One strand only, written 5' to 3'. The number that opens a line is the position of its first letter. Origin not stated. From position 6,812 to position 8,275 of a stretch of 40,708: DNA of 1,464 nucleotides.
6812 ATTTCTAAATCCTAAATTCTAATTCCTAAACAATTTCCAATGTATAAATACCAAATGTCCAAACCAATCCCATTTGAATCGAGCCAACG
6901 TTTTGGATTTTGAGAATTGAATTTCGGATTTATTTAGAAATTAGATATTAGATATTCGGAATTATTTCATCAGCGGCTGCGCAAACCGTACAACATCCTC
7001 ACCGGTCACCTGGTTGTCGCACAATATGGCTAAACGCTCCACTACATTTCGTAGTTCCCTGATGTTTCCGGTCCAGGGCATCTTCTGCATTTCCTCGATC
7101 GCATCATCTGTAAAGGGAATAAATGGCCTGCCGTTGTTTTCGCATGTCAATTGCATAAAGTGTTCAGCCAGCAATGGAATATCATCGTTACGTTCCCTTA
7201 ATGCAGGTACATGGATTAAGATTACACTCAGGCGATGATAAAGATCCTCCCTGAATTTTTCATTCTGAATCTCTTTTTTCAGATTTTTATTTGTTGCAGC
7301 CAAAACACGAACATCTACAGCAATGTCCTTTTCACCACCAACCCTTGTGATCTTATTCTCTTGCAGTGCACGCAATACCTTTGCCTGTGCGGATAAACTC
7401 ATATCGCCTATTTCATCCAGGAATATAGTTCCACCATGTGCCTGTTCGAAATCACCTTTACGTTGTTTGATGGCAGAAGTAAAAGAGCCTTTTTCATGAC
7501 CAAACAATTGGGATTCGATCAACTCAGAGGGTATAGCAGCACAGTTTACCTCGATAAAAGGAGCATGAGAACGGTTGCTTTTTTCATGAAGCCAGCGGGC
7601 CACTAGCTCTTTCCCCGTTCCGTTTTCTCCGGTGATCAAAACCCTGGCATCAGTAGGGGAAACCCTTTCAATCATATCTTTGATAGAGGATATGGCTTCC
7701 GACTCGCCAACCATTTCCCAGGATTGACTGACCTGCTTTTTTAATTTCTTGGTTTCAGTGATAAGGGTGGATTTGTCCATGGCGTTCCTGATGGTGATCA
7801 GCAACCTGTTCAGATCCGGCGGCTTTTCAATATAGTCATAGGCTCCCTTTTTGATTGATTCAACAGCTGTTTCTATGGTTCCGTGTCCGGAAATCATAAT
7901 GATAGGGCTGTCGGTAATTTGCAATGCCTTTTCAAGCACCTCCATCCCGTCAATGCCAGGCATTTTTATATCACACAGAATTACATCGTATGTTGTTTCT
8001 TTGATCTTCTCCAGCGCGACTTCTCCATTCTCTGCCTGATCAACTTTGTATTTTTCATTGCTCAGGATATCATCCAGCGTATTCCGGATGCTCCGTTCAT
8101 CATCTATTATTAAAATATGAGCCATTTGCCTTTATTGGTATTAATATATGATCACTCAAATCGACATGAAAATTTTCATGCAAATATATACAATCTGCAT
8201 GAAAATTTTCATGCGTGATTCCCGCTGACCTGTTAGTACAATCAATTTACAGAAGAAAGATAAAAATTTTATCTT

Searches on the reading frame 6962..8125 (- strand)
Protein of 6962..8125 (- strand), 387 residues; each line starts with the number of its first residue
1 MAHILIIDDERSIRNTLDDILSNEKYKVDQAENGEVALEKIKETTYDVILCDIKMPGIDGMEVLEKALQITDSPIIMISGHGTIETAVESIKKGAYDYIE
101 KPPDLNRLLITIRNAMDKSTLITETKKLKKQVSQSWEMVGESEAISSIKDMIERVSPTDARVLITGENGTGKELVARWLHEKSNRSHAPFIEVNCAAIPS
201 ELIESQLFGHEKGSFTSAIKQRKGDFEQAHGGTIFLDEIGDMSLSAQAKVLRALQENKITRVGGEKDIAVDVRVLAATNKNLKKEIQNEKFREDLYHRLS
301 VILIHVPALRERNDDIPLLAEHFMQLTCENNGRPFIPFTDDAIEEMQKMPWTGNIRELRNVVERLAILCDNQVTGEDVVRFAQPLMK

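Call 6: search_protein_families(library=pfam, proteins=[window:6962-8125:-])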
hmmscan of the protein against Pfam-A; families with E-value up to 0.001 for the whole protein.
window:6962-8125:- (387 aa): 9 families
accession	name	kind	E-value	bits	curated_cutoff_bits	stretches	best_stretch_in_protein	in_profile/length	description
PF00158.32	Sigma54_activat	-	2.3e-71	239.3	20.2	1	138-304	1-167/168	Sigma-54 interaction domain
PF00072.30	Response_reg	-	3.6e-30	104.8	30.2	1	4-112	1-110/111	Response regulator receiver domain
PF14532.12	Sigma54_activ_2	-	6.5e-26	91.6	25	1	139-309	1-138/138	Sigma-54 interaction domain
PF25601.1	AAA_lid_14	-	5.8e-21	74.6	27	1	310-374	1-65/87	AAA+ ATPase lid domain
PF07728.20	AAA_5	-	8.1e-08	32.8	22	1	162-286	2-126/139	AAA domain (dynein-related subfamily)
PF00004.35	AAA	-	5.8e-07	30.5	21.2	1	162-283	1-111/131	ATPase family associated with various cellular activities (AAA)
PF13191.12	AAA_16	-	0.0001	23.3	32.6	1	139-240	3-103/167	AAA ATPase domain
PF07726.17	AAA_3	-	0.00012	22.4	27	1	162-279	2-111/131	ATPase family associated with various cellular activities (AAA)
PF01078.27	Mg_chelatase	-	0.00053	19.9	20.3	0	162-280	25-158/207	Magnesium chelatase, subunit ChlI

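Call 8: find_homologous_proteins(query=window:6962-8125:-, max_evalue=1e-30)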
Query window:6962-8125:- (387 aa): 8000 proteins with E <= 1e-30 among 8000 candidates; the best 120 are listed.
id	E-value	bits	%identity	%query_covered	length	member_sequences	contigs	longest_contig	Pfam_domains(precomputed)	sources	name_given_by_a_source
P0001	1.4e-251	852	100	100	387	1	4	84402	PF00158.33,PF25601.2,PF00004.36,PF14532.13,PF07728.21,PF00072.31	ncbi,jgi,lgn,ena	-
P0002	5.3e-251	850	100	100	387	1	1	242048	PF00158.33,PF25601.2,PF00004.36,PF14532.13,PF07728.21,PF00072.31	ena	-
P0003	2.0e-226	769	90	100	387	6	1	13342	PF00158.33,PF25601.2,PF00004.36,PF14532.13,PF07728.21,PF00072.31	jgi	jgi:DNA-binding NtrC family response regulator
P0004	2.0e-226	769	89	100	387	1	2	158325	PF00158.33,PF25601.2,PF00004.36,PF14532.13,PF07728.21,PF00072.31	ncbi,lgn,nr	ncbi:MAG: sigma-54 dependent transcriptional regulator [Bacteroidales bacterium]|nr:sigma-54 depende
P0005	9.0e-223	757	89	100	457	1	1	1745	PF00158.33,PF25601.2,PF07726.18,PF00004.36,PF14532.13,PF07728.21,PF00072.31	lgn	-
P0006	3.5e-222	755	88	100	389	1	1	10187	PF00158.33,PF25601.2,PF07726.18,PF00004.36,PF14532.13,PF07728.21,PF00072.31,PF01078.28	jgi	-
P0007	4.1e-222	755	88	100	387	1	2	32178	PF00158.33,PF25601.2,PF00004.36,PF14532.13,PF07728.21,PF00072.31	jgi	-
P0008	6.0e-222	754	87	100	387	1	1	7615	PF00158.33,PF25601.2,PF00004.36,PF14532.13,PF07728.21,PF00072.31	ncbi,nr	ncbi:MAG: sigma-54 dependent transcriptional regulator [Bacteroidales bacterium]|nr:sigma-54 depende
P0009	3.1e-221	752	87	100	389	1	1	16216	PF00158.33,PF25601.2,PF07726.18,PF00004.36,PF14532.13,PF07728.21,PF00072.31,PF01078.28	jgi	jgi:DNA-binding NtrC family response regulator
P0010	9.1e-221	751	86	100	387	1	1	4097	PF00158.33,PF25601.2,PF07726.18,PF00004.36,PF14532.13,PF07728.21,PF00072.31,PF01078.28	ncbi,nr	ncbi:MAG: sigma-54 dependent transcriptional regulator [Bacteroidales bacterium]|nr:sigma-54 depende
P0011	1.8e-220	750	88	100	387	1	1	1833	PF00158.33,PF25601.2,PF00004.36,PF14532.13,PF07728.21,PF00072.31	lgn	-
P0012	3.7e-220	749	85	100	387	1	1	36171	PF00158.33,PF25601.2,PF07726.18,PF00004.36,PF14532.13,PF07728.21,PF00072.31,PF01078.28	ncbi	-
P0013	1.3e-219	747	86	100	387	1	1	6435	PF00158.33,PF25601.2,PF07726.18,PF00004.36,PF14532.13,PF07728.21,PF00072.31,PF01078.28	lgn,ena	-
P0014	2.9e-219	746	87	100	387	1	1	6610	PF00158.33,PF25601.2,PF00004.36,PF14532.13,PF07728.21,PF00072.31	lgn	-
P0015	4.3e-219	745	86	100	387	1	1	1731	PF00158.33,PF25601.2,PF07726.18,PF00004.36,PF14532.13,PF07728.21,PF00072.31,PF01078.28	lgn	-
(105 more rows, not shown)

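Call 10: find_related_loci(query=window:6962-8125:-, collection=genome_contigs, flank=6000)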
Query window:6962-8125:- (387 aa) in genome_contigs; peptide patterns used: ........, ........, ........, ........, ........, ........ (x = any residue, [..] = any of these).
599 stretches matched a pattern (row limit reached: there are more); 528 encode a relative of the query (tblastn E <= 1e-3); the best 80 are kept; 80 distinct loci.
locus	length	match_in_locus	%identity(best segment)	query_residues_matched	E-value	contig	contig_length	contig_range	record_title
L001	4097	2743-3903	86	1-387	0e+0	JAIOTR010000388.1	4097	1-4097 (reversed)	MAG: Bacteroidales bacterium isolate SMBSF75 bin_88_k127_472230, whole genome shotgun sequence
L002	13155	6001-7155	85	1-385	0e+0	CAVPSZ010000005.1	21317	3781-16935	MAG: uncultured Bacteroidales bacterium isolate MFD00032.bin.2.138 genome assembly, contig: contig_107565, whole genome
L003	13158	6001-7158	85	1-386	0e+0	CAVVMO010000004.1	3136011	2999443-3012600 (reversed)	MAG: uncultured Bacteroidales bacterium isolate MFD04716.bin.1.418 genome assembly, contig: contig_4261, whole genome sh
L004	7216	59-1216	85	1-386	0e+0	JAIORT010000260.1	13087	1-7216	MAG: Bacteroidales bacterium isolate SMBSF25 20074_Bin_6_contigs_1_c_000000000495, whole genome shotgun sequence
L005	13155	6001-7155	84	1-385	0e+0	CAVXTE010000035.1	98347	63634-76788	MAG: uncultured Bacteroidales bacterium isolate MFD02923.bin.2.102 genome assembly, contig: contig_37099, whole genome s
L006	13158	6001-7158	83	1-386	0e+0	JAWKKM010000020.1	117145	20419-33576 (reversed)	MAG: Bacteroidales bacterium isolate AC3.32 AC3.32.fa-20, whole genome shotgun sequence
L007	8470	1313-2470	84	1-386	0e+0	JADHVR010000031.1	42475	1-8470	MAG: Bacteroidales bacterium isolate BS750m-G6 BS-750m-C797, whole genome shotgun sequence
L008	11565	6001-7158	82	1-386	0e+0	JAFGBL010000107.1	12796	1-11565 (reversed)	MAG: Bacteroidales bacterium isolate Zod_Metabat.1032 k87_4232039, whole genome shotgun sequence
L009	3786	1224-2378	83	1-385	0e+0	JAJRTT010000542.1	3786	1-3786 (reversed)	MAG: Bacteroidetes bacterium isolate Dive96_bin10.114 k141_4849517, whole genome shotgun sequence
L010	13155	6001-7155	80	1-385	0e+0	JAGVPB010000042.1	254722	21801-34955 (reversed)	MAG: Bacteroidales bacterium isolate DeMMO3_5 c_000000051294, whole genome shotgun sequence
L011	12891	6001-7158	78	1-386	0e+0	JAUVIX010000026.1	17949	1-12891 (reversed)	MAG: Chlorobiota bacterium isolate CSMAG_439 CSMAG_439_k127_4101315_length_17949_cov_10.4493, whole genome shotgun seque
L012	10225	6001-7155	79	1-385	0e+0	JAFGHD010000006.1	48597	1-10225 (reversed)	MAG: Bacteroidales bacterium isolate Zod_Metabat.1433 k87_185309, whole genome shotgun sequence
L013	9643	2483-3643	77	1-387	0e+0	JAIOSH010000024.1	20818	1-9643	MAG: Bacteroidales bacterium isolate SMBSF39 bin_16_k127_81148, whole genome shotgun sequence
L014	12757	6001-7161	75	1-387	0e+0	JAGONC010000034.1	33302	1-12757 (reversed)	MAG: Lentimicrobiaceae bacterium isolate Go_SlDig_bin_446 Go_SlDig_3492_length_33302_cov_6.511228, whole genome shotgun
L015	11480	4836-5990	76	1-385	0e+0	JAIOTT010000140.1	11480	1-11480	MAG: Bacteroidales bacterium isolate SMBSF77 bin_98_k127_229564, whole genome shotgun sequence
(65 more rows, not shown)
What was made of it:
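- Tried and rejected: The genome_contigs scan was spent on orthologous loci (call 10).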

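Call 14: find_encoding_contigs(protein=P0001, flank=10000, max_places=6)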
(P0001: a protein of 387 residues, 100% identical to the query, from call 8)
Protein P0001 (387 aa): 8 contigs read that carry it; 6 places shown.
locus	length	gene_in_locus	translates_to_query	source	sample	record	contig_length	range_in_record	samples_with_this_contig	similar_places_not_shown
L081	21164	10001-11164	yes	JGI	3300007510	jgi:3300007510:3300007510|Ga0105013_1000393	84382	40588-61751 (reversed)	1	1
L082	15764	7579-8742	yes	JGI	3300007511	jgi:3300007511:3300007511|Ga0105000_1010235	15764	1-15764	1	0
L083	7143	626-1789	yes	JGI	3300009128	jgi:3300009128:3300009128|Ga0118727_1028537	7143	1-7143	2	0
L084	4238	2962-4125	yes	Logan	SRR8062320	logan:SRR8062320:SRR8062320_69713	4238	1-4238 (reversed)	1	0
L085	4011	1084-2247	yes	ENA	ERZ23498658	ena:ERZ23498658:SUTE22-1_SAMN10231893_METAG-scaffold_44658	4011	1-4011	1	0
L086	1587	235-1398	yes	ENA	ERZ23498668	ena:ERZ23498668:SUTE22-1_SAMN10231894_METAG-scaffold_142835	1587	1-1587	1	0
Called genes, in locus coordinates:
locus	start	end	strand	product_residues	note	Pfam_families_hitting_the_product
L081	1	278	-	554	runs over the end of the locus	PF01145:Band_7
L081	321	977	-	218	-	-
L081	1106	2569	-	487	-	PF00266:Aminotran_5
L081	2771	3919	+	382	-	PF00291:PALP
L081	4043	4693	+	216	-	PF01613:Flavin_Reduct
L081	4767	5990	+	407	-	PF00999:Na_H_Exchanger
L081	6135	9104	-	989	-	PF07719:TPR_2 (faint), PF13181:TPR_8 (faint), PF13424:TPR_12 (faint), PF00515:TPR_1 (faint), PF13414:TPR_11 (faint), PF13432:TPR_16 (faint), PF13428:TPR_14 (faint)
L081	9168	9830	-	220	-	PF02463:SMC_N (weak), PF00005:ABC_tran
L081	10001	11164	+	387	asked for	PF00072:Response_reg, PF00158:Sigma54_activat, PF14532:Sigma54_activ_2, PF00004:AAA (weak), PF07728:AAA_5, PF25601:AAA_lid_14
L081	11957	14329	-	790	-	-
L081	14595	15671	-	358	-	PF09640:DUF2027, PF01713:Smr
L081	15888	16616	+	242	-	-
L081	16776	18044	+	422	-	PF00924:MS_channel_2nd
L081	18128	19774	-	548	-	PF07774:EMC1_C (faint), PF13570:Beta-prop_ACSF4 (faint), PF13360:PQQ_2, PF25293:Beta-prop_EMC1_N (weak)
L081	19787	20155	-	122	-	-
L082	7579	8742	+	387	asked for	PF00072:Response_reg, PF00158:Sigma54_activat, PF14532:Sigma54_activ_2, PF00004:AAA (weak), PF07728:AAA_5, PF25601:AAA_lid_14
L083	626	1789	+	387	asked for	PF00072:Response_reg, PF00158:Sigma54_activat, PF14532:Sigma54_activ_2, PF00004:AAA (weak), PF07728:AAA_5, PF25601:AAA_lid_14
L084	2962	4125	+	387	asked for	PF00072:Response_reg, PF00158:Sigma54_activat, PF14532:Sigma54_activ_2, PF00004:AAA (weak), PF07728:AAA_5, PF25601:AAA_lid_14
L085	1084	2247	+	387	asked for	PF00072:Response_reg, PF00158:Sigma54_activat, PF14532:Sigma54_activ_2, PF00004:AAA (weak), PF07728:AAA_5, PF25601:AAA_lid_14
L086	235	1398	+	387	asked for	PF00072:Response_reg, PF00158:Sigma54_activat, PF14532:Sigma54_activ_2, PF00004:AAA (weak), PF07728:AAA_5, PF25601:AAA_lid_14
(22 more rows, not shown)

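Call 15: find_encoding_contigs(protein=P0004, flank=10000, max_places=3)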
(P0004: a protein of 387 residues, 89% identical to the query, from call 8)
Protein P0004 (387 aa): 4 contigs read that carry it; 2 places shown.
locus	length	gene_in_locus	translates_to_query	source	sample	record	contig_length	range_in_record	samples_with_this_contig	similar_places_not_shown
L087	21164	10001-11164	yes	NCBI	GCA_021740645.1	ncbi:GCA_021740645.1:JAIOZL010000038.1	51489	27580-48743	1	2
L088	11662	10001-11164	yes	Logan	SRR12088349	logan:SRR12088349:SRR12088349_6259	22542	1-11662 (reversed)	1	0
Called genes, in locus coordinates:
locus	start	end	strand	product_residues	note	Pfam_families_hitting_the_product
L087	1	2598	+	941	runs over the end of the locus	PF00211:Guanylate_cyc, PF07719:TPR_2 (faint), PF09976:TPR_21 (faint), PF10602:RPN7 (faint), PF13174:TPR_6 (faint), PF13176:TPR_7 (faint), PF14559:TPR_19 (weak), PF13432:TPR_16 (weak), +14 more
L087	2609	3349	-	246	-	PF00535:Glycos_transf_2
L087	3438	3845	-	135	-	PF01894:YjbQ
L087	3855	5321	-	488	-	PF00266:Aminotran_5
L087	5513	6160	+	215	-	PF01613:Flavin_Reduct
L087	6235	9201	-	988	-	PF13181:TPR_8 (faint), PF00515:TPR_1 (faint), PF07719:TPR_2 (faint), PF13414:TPR_11 (faint), PF13432:TPR_16 (faint), PF13428:TPR_14 (faint)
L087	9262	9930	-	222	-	PF00005:ABC_tran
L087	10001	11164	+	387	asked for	PF00072:Response_reg, PF00158:Sigma54_activat, PF14532:Sigma54_activ_2, PF00004:AAA (weak), PF07728:AAA_5, PF25601:AAA_lid_14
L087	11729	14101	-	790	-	-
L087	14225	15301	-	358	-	PF09640:DUF2027, PF01713:Smr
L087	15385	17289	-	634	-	PF22113:Mtrc-MtrF_II-IV_dom (faint), PF18962:Por_Secre_tail (faint)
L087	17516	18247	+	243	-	-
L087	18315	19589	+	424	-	PF00924:MS_channel_2nd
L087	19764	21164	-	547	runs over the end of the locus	PF13570:Beta-prop_ACSF4 (faint), PF25293:Beta-prop_EMC1_N (faint), PF13360:PQQ_2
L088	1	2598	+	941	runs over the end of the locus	PF00211:Guanylate_cyc, PF07719:TPR_2 (faint), PF09976:TPR_21 (faint), PF10602:RPN7 (faint), PF13174:TPR_6 (faint), PF13176:TPR_7 (faint), PF14559:TPR_19 (weak), PF13432:TPR_16 (weak), +14 more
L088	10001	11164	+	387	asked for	PF00072:Response_reg, PF00158:Sigma54_activat, PF14532:Sigma54_activ_2, PF00004:AAA (weak), PF07728:AAA_5, PF25601:AAA_lid_14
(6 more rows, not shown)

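Call 17: find_encoding_contigs(protein=P0003, flank=10000, max_places=3)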
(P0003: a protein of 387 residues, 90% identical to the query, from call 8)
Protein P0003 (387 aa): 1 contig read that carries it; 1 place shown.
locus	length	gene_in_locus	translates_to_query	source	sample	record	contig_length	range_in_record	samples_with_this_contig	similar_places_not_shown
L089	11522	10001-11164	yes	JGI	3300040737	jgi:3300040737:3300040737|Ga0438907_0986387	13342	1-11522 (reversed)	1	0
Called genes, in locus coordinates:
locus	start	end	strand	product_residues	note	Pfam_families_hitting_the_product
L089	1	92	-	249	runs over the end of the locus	PF00535:Glycos_transf_2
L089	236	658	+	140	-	PF04138:GtrA_DPMS_TM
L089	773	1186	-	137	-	PF01894:YjbQ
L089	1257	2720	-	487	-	PF00266:Aminotran_5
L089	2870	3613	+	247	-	PF01613:Flavin_Reduct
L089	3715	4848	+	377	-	PF00291:PALP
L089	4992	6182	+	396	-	PF00999:Na_H_Exchanger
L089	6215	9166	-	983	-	PF07719:TPR_2 (faint), PF10952:DUF2753 (faint), PF13181:TPR_8 (faint), PF13414:TPR_11 (faint), PF13428:TPR_14 (faint), PF00515:TPR_1 (weak)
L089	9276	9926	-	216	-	PF00005:ABC_tran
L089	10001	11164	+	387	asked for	PF00072:Response_reg, PF00158:Sigma54_activat, PF14532:Sigma54_activ_2, PF00004:AAA (weak), PF07728:AAA_5, PF25601:AAA_lid_14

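Call 18: find_encoding_contigs(protein=P0002, flank=10000, max_places=3)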
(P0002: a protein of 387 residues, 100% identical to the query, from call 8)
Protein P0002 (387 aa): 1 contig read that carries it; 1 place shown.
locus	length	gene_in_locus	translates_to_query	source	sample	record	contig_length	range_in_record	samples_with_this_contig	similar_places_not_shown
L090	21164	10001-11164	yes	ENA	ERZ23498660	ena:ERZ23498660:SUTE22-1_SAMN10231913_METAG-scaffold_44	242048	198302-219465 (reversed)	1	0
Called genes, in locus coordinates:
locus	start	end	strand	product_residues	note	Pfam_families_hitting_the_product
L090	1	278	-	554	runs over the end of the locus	PF01145:Band_7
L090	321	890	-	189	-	-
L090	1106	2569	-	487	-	PF00266:Aminotran_5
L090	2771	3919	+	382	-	PF00291:PALP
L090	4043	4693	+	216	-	PF01613:Flavin_Reduct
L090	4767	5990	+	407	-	PF00999:Na_H_Exchanger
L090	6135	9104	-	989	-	PF07719:TPR_2 (faint), PF13181:TPR_8 (faint), PF13424:TPR_12 (faint), PF00515:TPR_1 (faint), PF13414:TPR_11 (faint), PF13432:TPR_16 (faint), PF13428:TPR_14 (faint)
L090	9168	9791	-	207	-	PF00005:ABC_tran, PF02463:SMC_N (weak)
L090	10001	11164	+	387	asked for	PF00072:Response_reg, PF00158:Sigma54_activat, PF14532:Sigma54_activ_2, PF00004:AAA (weak), PF07728:AAA_5, PF25601:AAA_lid_14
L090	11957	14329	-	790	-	-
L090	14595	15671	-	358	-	PF09640:DUF2027, PF01713:Smr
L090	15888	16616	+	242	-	-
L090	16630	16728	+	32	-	-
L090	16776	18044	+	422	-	PF00924:MS_channel_2nd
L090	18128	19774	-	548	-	PF07774:EMC1_C (faint), PF13570:Beta-prop_ACSF4 (faint), PF13360:PQQ_2, PF25293:Beta-prop_EMC1_N (weak)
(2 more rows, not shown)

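Call 25: find_encoding_contigs(protein=P0005, flank=3000, max_places=2)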
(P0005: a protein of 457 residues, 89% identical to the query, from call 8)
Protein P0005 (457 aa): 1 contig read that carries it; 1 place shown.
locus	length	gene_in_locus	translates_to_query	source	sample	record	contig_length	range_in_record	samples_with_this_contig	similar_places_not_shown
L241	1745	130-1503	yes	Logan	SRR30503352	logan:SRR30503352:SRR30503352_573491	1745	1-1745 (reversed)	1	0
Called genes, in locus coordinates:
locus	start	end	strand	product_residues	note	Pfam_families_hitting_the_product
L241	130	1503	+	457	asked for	PF00072:Response_reg, PF00158:Sigma54_activat, PF14532:Sigma54_activ_2, PF00004:AAA (weak), PF07726:AAA_3 (faint), PF07728:AAA_5, PF25601:AAA_lid_14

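Call 26: find_encoding_contigs(protein=P0007, flank=3000, max_places=2)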
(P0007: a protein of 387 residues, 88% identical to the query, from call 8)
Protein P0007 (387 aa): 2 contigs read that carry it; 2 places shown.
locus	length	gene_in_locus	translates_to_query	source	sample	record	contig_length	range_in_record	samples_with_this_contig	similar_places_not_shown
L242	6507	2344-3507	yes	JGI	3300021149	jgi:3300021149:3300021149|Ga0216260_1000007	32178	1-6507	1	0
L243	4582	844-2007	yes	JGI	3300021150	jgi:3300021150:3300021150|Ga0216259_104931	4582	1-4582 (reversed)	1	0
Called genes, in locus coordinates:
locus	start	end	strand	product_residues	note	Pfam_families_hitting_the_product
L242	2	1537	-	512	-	?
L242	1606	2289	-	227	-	PF00005:ABC_tran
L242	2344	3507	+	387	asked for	PF00072:Response_reg, PF00158:Sigma54_activat, PF14532:Sigma54_activ_2, PF00004:AAA (weak), PF07728:AAA_5, PF25601:AAA_lid_14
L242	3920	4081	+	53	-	-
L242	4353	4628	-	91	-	-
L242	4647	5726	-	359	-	PF09640:DUF2027, PF01713:Smr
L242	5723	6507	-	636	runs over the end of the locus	PF22113:Mtrc-MtrF_II-IV_dom (faint), PF14522:Cytochrome_C7 (faint)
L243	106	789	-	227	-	PF00005:ABC_tran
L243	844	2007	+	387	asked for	PF00072:Response_reg, PF00158:Sigma54_activat, PF14532:Sigma54_activ_2, PF00004:AAA (weak), PF07728:AAA_5, PF25601:AAA_lid_14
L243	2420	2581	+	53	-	-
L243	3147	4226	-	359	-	PF09640:DUF2027, PF01713:Smr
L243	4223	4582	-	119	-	?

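Call 27: find_encoding_contigs(protein=P0006, flank=3000, max_places=2)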
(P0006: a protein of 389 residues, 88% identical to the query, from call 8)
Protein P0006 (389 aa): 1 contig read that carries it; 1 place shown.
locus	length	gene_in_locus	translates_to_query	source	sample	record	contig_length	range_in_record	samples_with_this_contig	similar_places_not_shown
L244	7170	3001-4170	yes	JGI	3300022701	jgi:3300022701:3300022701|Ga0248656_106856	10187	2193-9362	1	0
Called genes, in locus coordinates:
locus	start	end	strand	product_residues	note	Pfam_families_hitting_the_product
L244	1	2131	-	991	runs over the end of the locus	PF10952:DUF2753 (faint), PF07719:TPR_2 (faint), PF13414:TPR_11 (faint)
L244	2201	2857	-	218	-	PF02463:SMC_N (faint), PF00005:ABC_tran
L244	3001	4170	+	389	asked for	PF00072:Response_reg, PF00158:Sigma54_activat, PF01078:Mg_chelatase (faint), PF14532:Sigma54_activ_2, PF00004:AAA, PF07726:AAA_3 (weak), PF07728:AAA_5, PF25601:AAA_lid_14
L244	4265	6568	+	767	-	PF09826:Beta_propel (faint), PF08309:LVIVD, PF18962:Por_Secre_tail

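Call 44: search_protein_families(library=ncbifam, proteins=[window:6962-8125:-], max_evalue=0.00001)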
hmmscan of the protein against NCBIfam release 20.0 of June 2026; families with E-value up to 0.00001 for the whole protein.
window:6962-8125:- (387 aa): 114 families (the best 25 are shown)
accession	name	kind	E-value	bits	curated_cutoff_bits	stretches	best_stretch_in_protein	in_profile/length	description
NF051870.1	NAssimRespRegNtrX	equivalog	3.9e-128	428.2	600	1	1-372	1-371/452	nitrogen assimilation response regulator NtrX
TIGR01818.1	ntrC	equivalog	1.1e-127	426.6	558.6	1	4-378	1-376/463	nitrogen regulation protein NR(I)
NF008469.0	PRK11361.1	equivalog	1.3e-118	396.6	714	1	3-372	6-379/461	acetoacetate metabolism transcriptional regulator AtoC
TIGR02915.1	PEP_resp_reg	equivalog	3.8e-110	368.8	502.6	1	4-378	1-382/445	PEP-CTERM-box response regulator transcription factor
NF007689.0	PRK10365.1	equivalog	5.4e-107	358.3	760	1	3-372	7-375/441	sigma-54-dependent response regulator transcription factor ZraR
NF008176.1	PRK10923.1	equivalog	1.2e-104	350.5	620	1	3-372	5-374/469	nitrogen regulation protein NR(I)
TIGR01817.1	nifA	equivalog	1.3e-102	344.3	528.85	1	122-381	180-440/534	nif-specific transcriptional activator NifA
NF041946.1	LuxO_transreg_Vib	equivalog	1.3e-102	344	800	1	8-375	3-372/463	quorum-sensing sigma-54 dependent transcriptional regulator LuxO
NF003451.0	PRK05022.1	equivalog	1.2e-98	331.1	476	1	123-377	177-431/512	nitric oxide reductase transcriptional regulator NorR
NF041552.1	TF_PrdR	equivalog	4.8e-97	325.6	795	1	112-377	244-508/577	sigma-54 dependent transcriptional regulator PrdR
NF049963.1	RespRegFlgRCampy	domain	2.4e-96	323.2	750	1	4-377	3-376/429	fla regulon two-component system response regulator FlgR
NF050807.1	TransRegFlbDCaul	equivalog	3.3e-96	322.9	750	1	25-382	24-364/454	sigma-54-dependent transcriptional regulator FlbD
NF011695.0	PRK15115.1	equivalog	2.1e-95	320.1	763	1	2-381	7-380/445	two-component system response regulator GlrR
NF038308.1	RNA_repair_RtcR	equivalog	1.5e-91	307.8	650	1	85-380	124-433/530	RNA repair transcriptional activator RtcR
TIGR02974.1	phageshock_pspF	equivalog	2.5e-81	273.5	443.55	1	138-369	1-233/336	phage shock protein operon transcriptional activator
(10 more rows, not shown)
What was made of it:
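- On NtrC-type enhancer (UAS): Matches to the NtrC/NtrX profiles stop at about position 371-378 of 452-463 (calls 6, 44).
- The adjacent activator cannot bind DNA (calls 6, 44).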
